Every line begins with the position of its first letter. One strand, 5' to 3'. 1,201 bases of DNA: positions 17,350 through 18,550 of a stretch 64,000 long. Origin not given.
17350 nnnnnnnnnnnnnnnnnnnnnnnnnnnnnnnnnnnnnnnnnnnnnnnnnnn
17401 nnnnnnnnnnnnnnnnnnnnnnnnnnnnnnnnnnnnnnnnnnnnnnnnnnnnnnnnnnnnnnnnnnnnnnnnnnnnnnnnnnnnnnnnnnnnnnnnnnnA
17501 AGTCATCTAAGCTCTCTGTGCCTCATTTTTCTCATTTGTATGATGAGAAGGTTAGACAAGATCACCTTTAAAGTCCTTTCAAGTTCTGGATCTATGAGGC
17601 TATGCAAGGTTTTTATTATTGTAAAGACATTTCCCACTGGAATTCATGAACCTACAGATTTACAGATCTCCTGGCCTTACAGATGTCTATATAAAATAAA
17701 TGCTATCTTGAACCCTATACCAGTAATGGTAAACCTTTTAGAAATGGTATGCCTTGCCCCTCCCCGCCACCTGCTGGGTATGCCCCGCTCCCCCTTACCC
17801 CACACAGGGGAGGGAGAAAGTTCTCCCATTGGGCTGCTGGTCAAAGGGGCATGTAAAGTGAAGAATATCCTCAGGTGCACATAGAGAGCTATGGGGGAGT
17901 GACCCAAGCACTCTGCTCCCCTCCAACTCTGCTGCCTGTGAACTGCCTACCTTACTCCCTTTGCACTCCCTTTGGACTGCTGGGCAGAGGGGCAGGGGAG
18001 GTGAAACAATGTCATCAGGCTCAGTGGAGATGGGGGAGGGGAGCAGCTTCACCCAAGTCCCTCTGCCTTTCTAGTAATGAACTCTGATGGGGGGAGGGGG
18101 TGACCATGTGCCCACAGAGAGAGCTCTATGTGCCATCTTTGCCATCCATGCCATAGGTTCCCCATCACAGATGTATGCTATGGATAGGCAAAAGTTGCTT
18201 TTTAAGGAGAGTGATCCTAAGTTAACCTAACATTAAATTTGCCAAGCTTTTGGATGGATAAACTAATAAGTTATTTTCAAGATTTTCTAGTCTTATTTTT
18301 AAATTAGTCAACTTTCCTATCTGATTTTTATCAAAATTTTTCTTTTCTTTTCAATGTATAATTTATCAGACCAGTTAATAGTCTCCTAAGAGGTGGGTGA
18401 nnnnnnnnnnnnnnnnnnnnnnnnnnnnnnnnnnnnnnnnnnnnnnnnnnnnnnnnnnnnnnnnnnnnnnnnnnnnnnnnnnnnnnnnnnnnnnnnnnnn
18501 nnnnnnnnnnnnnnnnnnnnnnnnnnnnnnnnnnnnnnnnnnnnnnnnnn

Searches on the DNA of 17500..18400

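Call 50: search_rna_families(source=window, start=17500, end=18400, threshold=evalue, max_evalue=1)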
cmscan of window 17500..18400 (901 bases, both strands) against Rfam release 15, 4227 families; matches with E-value up to 1: 1.
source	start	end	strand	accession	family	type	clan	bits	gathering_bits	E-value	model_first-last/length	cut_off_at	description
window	17886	17943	+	RF01151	snoU82P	Gene; snRNA; snoRNA; CD-box;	-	13.6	42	0.96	1-55/55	no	Small nucleolar RNA U82P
